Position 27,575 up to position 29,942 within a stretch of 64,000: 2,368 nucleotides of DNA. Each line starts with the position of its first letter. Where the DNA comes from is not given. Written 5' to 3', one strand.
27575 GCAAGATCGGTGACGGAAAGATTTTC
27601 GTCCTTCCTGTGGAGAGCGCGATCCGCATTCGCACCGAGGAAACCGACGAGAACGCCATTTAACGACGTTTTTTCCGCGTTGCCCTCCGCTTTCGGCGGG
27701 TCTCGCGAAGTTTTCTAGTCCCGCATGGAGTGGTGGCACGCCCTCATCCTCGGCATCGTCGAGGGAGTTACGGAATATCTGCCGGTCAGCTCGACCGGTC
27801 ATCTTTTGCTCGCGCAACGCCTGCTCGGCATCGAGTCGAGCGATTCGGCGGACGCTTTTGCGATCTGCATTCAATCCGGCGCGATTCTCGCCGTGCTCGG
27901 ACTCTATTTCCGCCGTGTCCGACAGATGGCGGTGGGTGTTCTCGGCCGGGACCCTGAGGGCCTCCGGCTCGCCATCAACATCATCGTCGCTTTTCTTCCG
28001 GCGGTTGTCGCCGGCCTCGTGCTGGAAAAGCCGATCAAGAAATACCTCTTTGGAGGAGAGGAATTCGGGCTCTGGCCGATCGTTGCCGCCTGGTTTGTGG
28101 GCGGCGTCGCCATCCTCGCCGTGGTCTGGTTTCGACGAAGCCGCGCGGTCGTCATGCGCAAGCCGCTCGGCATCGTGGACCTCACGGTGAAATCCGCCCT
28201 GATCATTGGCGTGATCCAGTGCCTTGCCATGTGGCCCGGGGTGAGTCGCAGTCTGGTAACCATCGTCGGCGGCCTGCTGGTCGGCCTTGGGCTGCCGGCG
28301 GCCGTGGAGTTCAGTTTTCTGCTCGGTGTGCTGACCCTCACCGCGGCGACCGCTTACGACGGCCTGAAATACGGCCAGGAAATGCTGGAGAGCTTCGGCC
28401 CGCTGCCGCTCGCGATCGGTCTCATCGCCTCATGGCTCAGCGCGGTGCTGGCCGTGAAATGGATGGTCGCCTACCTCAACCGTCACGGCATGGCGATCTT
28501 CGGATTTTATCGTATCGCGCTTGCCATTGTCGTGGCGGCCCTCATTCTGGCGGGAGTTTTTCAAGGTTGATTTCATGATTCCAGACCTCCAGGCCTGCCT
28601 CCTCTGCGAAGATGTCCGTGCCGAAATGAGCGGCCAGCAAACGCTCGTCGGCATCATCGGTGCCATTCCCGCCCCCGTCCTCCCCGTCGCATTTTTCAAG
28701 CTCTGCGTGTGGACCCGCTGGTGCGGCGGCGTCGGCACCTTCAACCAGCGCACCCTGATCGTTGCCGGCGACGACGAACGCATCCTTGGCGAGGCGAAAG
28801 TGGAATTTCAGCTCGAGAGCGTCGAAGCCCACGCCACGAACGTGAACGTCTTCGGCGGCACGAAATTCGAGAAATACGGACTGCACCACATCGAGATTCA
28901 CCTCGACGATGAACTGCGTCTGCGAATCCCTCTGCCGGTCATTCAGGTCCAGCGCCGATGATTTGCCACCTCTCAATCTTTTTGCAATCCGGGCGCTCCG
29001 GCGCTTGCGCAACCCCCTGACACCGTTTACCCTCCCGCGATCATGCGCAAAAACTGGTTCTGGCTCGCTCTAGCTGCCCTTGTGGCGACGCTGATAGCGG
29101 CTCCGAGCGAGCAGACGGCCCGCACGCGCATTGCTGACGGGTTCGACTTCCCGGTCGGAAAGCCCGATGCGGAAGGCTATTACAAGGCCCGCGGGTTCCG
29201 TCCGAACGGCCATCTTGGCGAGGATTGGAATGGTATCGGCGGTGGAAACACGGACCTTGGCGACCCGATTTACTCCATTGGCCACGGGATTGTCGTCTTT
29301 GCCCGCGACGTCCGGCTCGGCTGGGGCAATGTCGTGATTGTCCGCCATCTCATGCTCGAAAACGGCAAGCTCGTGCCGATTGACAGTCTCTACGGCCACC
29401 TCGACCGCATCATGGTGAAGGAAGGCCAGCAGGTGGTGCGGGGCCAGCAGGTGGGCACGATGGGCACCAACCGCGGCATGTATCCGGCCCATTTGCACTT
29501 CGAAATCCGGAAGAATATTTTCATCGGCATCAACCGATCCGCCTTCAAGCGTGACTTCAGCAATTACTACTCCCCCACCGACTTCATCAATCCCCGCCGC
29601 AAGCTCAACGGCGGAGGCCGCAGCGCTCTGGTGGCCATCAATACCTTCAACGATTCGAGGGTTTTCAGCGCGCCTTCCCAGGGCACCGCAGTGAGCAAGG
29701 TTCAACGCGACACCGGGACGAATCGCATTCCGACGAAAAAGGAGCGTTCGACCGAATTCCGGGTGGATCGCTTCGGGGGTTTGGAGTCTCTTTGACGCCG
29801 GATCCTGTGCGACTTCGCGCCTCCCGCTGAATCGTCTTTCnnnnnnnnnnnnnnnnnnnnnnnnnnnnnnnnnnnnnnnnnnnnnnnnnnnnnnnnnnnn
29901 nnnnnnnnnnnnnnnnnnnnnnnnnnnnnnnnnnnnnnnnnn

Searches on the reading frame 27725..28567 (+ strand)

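Call 70: search_protein_families(library=pfam, proteins=[window:27725-28567:+], max_evalue=0.001)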
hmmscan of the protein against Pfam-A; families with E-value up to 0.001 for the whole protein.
window:27725-28567:+ (281 aa): 1 family
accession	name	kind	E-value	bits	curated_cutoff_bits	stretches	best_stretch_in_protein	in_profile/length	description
PF02673.24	BacA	-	9.8e-67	225.8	33.4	1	6-269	1-257/257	Bacitracin resistance protein BacA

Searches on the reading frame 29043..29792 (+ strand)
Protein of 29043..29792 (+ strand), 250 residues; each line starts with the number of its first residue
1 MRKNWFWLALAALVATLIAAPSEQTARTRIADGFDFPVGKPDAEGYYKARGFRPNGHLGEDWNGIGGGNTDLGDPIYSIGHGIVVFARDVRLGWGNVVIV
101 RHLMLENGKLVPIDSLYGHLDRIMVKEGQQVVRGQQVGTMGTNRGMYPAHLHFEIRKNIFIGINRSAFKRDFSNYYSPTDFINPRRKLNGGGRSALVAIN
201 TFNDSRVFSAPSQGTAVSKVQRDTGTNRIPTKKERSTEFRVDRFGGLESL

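Call 71: search_protein_families(library=pfam, proteins=[window:29043-29792:+], max_evalue=0.001)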
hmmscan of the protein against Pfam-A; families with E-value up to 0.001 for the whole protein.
window:29043-29792:+ (250 aa): 1 family
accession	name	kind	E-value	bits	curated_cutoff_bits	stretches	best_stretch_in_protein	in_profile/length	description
PF01551.29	Peptidase_M23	-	2.7e-20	72.8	28.7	1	71-158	11-90/96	Peptidase family M23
